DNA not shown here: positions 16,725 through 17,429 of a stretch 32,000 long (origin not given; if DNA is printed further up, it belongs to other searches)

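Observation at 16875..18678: A mer module (merR-merT-merP) with no merA, where a Cys-rich CMD/AhpD-fold protein takes the reductase slot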

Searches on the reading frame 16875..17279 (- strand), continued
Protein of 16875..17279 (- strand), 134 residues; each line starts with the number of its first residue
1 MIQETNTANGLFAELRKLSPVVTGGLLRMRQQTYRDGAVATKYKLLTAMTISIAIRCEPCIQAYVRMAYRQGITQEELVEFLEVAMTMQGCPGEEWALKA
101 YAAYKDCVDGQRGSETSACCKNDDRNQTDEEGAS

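Call 56: find_encoding_contigs(protein=P0369, flank=5000, max_places=1)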
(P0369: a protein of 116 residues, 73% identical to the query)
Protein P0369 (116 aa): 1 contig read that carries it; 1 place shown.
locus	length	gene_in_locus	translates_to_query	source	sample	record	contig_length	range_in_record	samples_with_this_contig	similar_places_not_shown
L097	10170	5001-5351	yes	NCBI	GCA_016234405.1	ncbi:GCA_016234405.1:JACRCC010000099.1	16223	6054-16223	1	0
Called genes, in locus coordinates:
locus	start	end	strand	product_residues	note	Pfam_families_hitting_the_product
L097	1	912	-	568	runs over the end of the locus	-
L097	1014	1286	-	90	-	-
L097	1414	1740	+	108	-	PF00085:Thioredoxin, PF13098:Thioredoxin_2, PF13728:TraF (weak), PF13905:Thioredoxin_8 (faint), PF13192:Thioredoxin_3 (weak)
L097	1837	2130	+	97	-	-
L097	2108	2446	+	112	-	-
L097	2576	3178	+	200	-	PF00578:AhpC-TSA, PF08534:Redoxin, PF00085:Thioredoxin, PF13098:Thioredoxin_2 (weak), PF13905:Thioredoxin_8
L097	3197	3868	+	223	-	PF00027:cNMP_binding, PF13545:HTH_Crp_2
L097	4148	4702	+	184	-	PF02627:CMD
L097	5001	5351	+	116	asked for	PF02627:CMD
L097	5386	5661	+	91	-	PF10604:Polyketide_cyc2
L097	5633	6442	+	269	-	PF18819:MuF_C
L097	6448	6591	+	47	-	-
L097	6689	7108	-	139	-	-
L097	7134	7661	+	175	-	PF21342:SoxA-TsdA_cyt-c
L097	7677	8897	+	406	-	PF13435:Cytochrome_C554 (weak), PF22113:Mtrc-MtrF_II-IV_dom (faint)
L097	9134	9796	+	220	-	PF00834:Ribul_P_3_epim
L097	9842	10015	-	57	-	-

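Call 57: find_encoding_contigs(protein=P0377, flank=5000, max_places=1)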
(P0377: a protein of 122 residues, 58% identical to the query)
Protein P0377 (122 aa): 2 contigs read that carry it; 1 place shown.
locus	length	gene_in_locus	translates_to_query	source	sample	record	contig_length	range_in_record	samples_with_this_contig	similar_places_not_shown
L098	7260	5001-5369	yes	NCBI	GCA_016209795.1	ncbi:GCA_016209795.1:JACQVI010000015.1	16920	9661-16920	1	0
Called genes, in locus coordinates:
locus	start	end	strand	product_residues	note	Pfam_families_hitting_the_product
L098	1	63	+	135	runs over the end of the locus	PF01022:HTH_5, PF01047:MarR (weak), PF12840:HTH_20 (weak), PF13412:HTH_24 (weak), PF13601:HTH_34 (weak)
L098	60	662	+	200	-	PF02411:MerT, PF00403:HMA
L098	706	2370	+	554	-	PF00403:HMA, PF01134:GIDA (faint), PF03486:HI0933_like (faint), PF07992:Pyr_redox_2, PF12831:FAD_oxidored (weak), PF13738:Pyr_redox_3, PF00070:Pyr_redox, PF02852:Pyr_redox_dim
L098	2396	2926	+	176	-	PF18423:zf_CopZ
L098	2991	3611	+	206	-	PF00403:HMA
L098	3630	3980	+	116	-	PF00801:PKD (weak)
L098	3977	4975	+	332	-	PF13557:Phenol_MetA_deg (weak)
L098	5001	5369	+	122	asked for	PF02627:CMD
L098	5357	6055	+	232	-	PF09335:VTT_dom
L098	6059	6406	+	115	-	-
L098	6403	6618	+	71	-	-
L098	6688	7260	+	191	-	PF00072:Response_reg, PF00158:Sigma54_activat, PF14532:Sigma54_activ_2 (weak)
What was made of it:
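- Ignavibacteria: ArsR-MerTP-MerA-...-CMD (call 57).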

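Call 58: find_encoding_contigs(protein=P0363, flank=5000, max_places=1)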
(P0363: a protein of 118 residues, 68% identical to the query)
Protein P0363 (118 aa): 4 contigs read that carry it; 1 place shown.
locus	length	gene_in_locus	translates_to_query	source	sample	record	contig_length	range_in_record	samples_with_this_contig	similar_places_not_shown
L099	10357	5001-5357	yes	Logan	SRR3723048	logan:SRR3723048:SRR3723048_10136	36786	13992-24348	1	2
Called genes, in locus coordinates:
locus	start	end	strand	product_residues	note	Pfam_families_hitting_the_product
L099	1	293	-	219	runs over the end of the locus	PF00834:Ribul_P_3_epim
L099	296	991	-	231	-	PF03793:PASTA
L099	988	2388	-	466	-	PF01029:NusB, PF22458:RsmF-B_ferredox, PF01135:PCMT (faint), PF01728:FtsJ (weak), PF01189:Methyltr_RsmB-F, PF13649:Methyltransf_25 (faint), PF13847:Methyltransf_31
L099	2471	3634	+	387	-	PF00999:Na_H_Exchanger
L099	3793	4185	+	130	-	PF21342:SoxA-TsdA_cyt-c (faint)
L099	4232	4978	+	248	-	PF20139:DUF6529, PF00034:Cytochrom_C, PF13442:Cytochrome_CBB3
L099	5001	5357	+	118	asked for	PF02627:CMD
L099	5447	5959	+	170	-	PF16694:Cytochrome_P460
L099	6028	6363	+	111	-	PF02001:DUF134, PF07638:Sigma70_ECF (weak), PF04545:Sigma70_r4, PF08281:Sigma70_r4_2, PF13384:HTH_23 (weak)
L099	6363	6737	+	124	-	PF02635:DsrE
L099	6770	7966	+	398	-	PF12704:MacB_PCD, PF02687:FtsX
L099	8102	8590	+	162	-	PF00011:HSP20, PF04969:CS (weak), PF17886:ArsA_HSP20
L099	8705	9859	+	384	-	PF02670:DXP_reductoisom, PF08436:DXP_redisom_C, PF13288:DXPR_C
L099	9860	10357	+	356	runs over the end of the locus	PF02163:Peptidase_M50, PF00595:PDZ (weak), PF13180:PDZ_2, PF17820:PDZ_6 (weak)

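Call 59: find_encoding_contigs(protein=P0345, flank=5000, max_places=1)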
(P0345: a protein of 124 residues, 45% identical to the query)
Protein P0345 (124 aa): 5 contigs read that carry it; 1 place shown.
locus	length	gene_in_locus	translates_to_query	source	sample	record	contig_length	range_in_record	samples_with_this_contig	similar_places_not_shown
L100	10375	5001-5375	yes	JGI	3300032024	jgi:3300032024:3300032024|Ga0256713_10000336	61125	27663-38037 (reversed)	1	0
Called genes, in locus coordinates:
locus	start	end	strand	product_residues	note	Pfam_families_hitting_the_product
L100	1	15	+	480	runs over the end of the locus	PF26314:MptA_B_family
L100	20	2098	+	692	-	PF00535:Glycos_transf_2, PF09837:DUF2064, PF00535:Glycos_transf_2, PF13641:Glyco_tranf_2_3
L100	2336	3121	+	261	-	PF00089:Trypsin, PF13365:Trypsin_2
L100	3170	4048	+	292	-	PF07228:SpoIIE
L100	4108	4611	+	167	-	PF00376:MerR, PF13411:MerR_1, PF09278:MerR-DNA-bind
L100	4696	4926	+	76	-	-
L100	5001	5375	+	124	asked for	PF02627:CMD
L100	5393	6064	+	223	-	PF02411:MerT, PF00403:HMA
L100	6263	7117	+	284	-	PF20367:DUF6662 (weak)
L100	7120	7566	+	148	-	PF09626:DHC (weak)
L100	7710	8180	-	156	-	PF00085:Thioredoxin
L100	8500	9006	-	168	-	-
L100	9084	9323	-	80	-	-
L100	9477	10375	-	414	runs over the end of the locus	PF14520:HHH_5 (weak), PF02481:DNA_processg_A, PF17782:WHD_DprA (weak)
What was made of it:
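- An unclassified lineage: MerR-x-CMD-MerTP (call 59).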

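Call 62: find_related_loci(query=A2, collection=metagenome_contigs, flank=5000)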
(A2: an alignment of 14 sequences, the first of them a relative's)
Query A2 (119 aa) in metagenome_contigs; peptide patterns used: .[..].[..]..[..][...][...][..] (x = any residue, [..] = any of these).
494 stretches matched a pattern; 446 encode a relative of the query (tblastn E <= 1e-3); the best 80 are kept; 80 distinct loci.
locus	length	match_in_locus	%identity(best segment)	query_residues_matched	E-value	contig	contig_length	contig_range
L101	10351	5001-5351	78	1-117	3e-62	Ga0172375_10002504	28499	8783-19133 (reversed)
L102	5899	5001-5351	77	1-117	1e-61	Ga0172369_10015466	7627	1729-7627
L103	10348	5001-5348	76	1-116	3e-60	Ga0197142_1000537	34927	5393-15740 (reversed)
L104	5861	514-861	76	1-116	3e-60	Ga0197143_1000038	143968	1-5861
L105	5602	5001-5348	75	1-116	5e-59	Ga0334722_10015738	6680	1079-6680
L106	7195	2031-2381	74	1-117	3e-59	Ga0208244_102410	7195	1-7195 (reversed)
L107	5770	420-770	74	1-117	9e-59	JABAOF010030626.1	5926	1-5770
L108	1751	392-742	74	1-117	1e-59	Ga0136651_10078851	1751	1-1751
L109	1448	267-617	72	1-117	2e-60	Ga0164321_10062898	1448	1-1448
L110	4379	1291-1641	75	1-117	3e-58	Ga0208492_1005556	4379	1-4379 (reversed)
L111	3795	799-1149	71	1-117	2e-57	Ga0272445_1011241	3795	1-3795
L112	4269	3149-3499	71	1-117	2e-57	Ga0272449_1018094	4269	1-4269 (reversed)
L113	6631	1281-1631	71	1-117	5e-57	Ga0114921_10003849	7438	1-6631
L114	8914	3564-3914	71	1-117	3e-57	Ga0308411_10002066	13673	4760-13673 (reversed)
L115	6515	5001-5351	72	1-117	3e-57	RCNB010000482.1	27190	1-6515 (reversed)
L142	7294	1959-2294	64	4-113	2e-47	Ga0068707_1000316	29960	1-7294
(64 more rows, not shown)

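Call 77: search_dna_similar(query=window:16875-17279:-, collection=plasmids, mode=protein, max_rows=15, max_evalue=0.001)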
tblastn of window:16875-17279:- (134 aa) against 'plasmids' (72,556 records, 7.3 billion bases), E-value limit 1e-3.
Records with a match: 123; places in all: 127; records where one place covers at least 80% of the query: 14.
Best place of each record, by identity: <60% 123.
By first word of the organism name: Paracoccus 15; Cereibacter 14; Ralstonia 12; Acinetobacter 9; Rhizobium 9; Klebsiella 7; Cupriavidus 5; Ruegeria 4; Azospirillum 4; Paraburkholderia 3; and 28 more.
By predicted mobility (MOB-suite, as given by PLSDB): non-mobilizable 85; mobilizable 22; conjugative 16.
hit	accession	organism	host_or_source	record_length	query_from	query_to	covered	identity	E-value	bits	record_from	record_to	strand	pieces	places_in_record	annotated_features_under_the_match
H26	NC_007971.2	Cupriavidus metallidurans CH34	-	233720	4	121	88%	45.0%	3e-23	100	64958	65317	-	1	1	carboxymuconolactone decarboxylase family protein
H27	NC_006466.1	Cupriavidus metallidurans CH34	-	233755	4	121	88%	45.0%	3e-23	100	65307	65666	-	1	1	carboxymuconolactone decarboxylase family protein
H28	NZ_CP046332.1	Cupriavidus metallidurans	sedimentation pond in a zinc factory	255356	4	121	88%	45.0%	3e-23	100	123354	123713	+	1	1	carboxymuconolactone decarboxylase family protein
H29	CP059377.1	Ralstonia solanacearum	cell clture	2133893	2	120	89%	44.2%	4e-22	97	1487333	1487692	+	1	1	carboxymuconolactone decarboxylase family protein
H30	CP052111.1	Ralstonia solanacearum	tomato,cell culture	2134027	2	120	89%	44.2%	4e-22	97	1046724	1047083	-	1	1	carboxymuconolactone decarboxylase family protein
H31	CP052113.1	Ralstonia solanacearum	tomato,cell culture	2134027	2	120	89%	44.2%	4e-22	97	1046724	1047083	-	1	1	carboxymuconolactone decarboxylase family protein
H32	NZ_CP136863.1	Methylocapsa polymorpha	Shagnum peat sample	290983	4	122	89%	42.6%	8e-23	99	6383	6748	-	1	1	carboxymuconolactone decarboxylase family protein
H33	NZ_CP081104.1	Ruegeria conchae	-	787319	1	131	98%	30.6%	6e-8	57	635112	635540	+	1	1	carboxymuconolactone decarboxylase family protein | phnY: phosphonoacetaldehyde dehydrogenase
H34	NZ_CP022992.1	Paraburkholderia aromaticivorans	-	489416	2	106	78%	37.8%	7e-14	74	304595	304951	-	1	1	none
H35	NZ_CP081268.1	Phaeobacter inhibens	-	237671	15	130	87%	33.1%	2e-7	55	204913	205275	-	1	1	carboxymuconolactone decarboxylase family protein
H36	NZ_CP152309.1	Vibrio tritonius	-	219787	11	108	73%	38.8%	4e-14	75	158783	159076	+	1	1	carboxymuconolactone decarboxylase family protein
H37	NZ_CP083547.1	Leisingera sp. M658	-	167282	13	111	74%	38.2%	2e-10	64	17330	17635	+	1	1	carboxymuconolactone decarboxylase family protein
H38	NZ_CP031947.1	Ruegeria sp. AD91A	-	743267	1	104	78%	35.6%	5e-8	57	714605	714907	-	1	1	carboxymuconolactone decarboxylase family protein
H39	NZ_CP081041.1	Leisingera sp. M527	-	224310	15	111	72%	38.1%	2e-10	64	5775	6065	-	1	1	carboxymuconolactone decarboxylase family protein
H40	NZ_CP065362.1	Ruegeria sp. SCSIO 43209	Galaxea fascicularis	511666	2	104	77%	35.9%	7e-7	54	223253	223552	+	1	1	carboxymuconolactone decarboxylase family protein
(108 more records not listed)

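Call 79: get_annotated_region(hit=H26, flank=6000)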
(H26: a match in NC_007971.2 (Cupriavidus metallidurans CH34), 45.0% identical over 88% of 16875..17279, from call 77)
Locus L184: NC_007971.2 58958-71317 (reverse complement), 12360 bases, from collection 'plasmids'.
description: Cupriavidus metallidurans CH34 plasmid pMOL30, complete sequence
organism: Cupriavidus metallidurans CH34 (NCBI taxid 266264)
taxonomy: Bacteria; Pseudomonadota; Betaproteobacteria; Burkholderiales; Burkholderiaceae; Cupriavidus; Cupriavidus metallidurans; Cupriavidus metallidurans CH34
host: -; source: -; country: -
typing (MOB-suite, as given by PLSDB): conjugative; replicon rep_cluster_332; relaxase MOBP,MOBP; mating-pair formation MPF_F
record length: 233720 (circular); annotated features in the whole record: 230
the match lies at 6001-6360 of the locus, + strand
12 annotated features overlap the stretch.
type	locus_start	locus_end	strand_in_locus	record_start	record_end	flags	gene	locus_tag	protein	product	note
CDS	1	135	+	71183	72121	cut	-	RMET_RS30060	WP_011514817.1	DNA-binding protein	-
CDS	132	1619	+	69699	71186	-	-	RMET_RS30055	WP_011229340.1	tyrosine-type recombinase/integrase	GO:0015074 - DNA integration [Evidence IEA]; GO:0006310 - DNA recombination [Evidence IEA]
CDS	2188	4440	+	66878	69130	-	-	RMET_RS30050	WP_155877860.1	c-type cytochrome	-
CDS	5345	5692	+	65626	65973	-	-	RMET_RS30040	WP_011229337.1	mercuric transporter MerT family protein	-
CDS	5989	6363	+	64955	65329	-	-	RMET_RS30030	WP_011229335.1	carboxymuconolactone decarboxylase family protein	-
CDS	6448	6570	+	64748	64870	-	-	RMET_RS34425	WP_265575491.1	hypothetical protein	-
CDS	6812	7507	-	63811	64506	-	-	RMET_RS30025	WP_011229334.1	FCD domain-containing protein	-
CDS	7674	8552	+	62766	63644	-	-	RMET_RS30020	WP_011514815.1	fumarylacetoacetate hydrolase family protein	-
CDS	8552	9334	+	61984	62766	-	-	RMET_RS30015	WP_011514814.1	alpha/beta fold hydrolase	-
CDS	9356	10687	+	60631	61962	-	-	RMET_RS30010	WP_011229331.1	amidohydrolase family protein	-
CDS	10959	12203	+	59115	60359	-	-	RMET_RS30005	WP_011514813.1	MBL fold metallo-hydrolase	-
CDS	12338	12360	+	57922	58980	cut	-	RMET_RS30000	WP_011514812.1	porin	-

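Call 80: get_annotated_region(hit=H29, flank=5000)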
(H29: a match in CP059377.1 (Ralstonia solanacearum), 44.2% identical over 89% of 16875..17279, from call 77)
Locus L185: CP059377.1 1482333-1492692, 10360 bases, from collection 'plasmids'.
description: Ralstonia solanacearum strain FJAT15244-F8 plasmid plas1, complete sequence
organism: Ralstonia solanacearum (NCBI taxid 305)
taxonomy: Bacteria; Pseudomonadota; Betaproteobacteria; Burkholderiales; Burkholderiaceae; Ralstonia; Ralstonia solanacearum
host: -; source: cell clture; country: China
typing (MOB-suite, as given by PLSDB): mobilizable; relaxase MOBP
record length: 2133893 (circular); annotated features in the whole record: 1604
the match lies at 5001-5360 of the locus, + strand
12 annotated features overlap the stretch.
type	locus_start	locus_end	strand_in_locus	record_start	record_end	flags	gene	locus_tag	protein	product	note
CDS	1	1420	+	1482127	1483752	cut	mqo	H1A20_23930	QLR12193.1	malate dehydrogenase (quinone)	-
CDS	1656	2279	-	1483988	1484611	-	-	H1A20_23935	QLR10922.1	TetR/AcrR family transcriptional regulator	-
CDS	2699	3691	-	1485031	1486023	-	-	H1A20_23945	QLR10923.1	DNA-binding protein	-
CDS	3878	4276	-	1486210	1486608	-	merR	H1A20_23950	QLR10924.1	Hg(II)-responsive transcriptional regulator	-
CDS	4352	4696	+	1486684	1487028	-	-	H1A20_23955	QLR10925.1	mercury transporter MerT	-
CDS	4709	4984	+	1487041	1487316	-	merP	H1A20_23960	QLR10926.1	mercury resistance system periplasmic binding protein MerP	-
CDS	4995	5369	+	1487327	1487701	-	-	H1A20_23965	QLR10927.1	carboxymuconolactone decarboxylase family protein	-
CDS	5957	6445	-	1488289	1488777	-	-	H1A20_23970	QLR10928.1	DUF411 domain-containing protein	-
CDS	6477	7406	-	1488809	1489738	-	copD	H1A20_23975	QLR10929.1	copper homeostasis membrane protein CopD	-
CDS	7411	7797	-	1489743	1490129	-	copC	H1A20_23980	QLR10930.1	copper homeostasis periplasmic binding protein CopC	-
CDS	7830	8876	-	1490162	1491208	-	-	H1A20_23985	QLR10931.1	copper resistance protein B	-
CDS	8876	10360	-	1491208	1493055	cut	-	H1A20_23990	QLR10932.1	copper resistance system multicopper oxidase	-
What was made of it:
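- The Ralstonia module lies beside copABCD (call 80).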

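Call 86: get_annotated_region(hit=H32, flank=4000)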
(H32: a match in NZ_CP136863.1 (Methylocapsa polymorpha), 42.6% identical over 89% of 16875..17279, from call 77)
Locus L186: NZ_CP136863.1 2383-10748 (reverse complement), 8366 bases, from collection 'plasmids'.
description: Methylocapsa polymorpha strain RX1 plasmid pRX1, complete sequence
organism: Methylocapsa polymorpha (NCBI taxid 3080828)
taxonomy: Bacteria; Pseudomonadota; Alphaproteobacteria; Hyphomicrobiales; Beijerinckiaceae; Methylocapsa; Methylocapsa polymorpha
host: -; source: Shagnum peat sample; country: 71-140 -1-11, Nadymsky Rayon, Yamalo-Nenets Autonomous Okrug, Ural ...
typing (MOB-suite, as given by PLSDB): non-mobilizable
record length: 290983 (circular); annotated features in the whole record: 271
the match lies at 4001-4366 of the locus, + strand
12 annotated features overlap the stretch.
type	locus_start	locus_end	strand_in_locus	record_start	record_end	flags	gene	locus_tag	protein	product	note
CDS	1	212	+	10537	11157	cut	-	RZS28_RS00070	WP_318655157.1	BPSL0067 family protein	-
CDS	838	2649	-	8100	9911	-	arsA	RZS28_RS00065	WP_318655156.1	arsenical pump-driving ATPase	GO:0071722 - detoxification of arsenic-containing substance [Evidence IEA]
CDS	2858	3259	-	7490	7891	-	-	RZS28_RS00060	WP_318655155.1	MerR family transcriptional regulator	-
CDS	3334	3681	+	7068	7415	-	-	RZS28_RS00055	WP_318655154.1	mercuric transporter MerT family protein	-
CDS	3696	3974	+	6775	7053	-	merP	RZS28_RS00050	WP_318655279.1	mercury resistance system periplasmic binding protein MerP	-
CDS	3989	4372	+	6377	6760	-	-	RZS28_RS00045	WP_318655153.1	carboxymuconolactone decarboxylase family protein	-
CDS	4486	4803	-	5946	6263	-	-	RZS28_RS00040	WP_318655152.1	hypothetical protein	-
CDS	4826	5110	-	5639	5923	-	-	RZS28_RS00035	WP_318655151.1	hypothetical protein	-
CDS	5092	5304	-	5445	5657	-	-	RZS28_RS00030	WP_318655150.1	hypothetical protein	-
CDS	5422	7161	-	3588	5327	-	-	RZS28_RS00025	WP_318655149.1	ParB/RepB/Spo0J family partition protein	GO:0007059 - chromosome segregation [Evidence IEA]; GO:0000910 - cytokinesis [Evidence IEA]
CDS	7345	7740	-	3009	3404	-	-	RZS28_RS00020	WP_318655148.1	helix-turn-helix domain-containing protein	GO:0006270 - DNA replication initiation [Evidence IEA]; GO:0006275 - regulation of DNA replication [Evidence IEA]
CDS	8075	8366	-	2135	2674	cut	-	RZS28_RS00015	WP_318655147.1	hypothetical protein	-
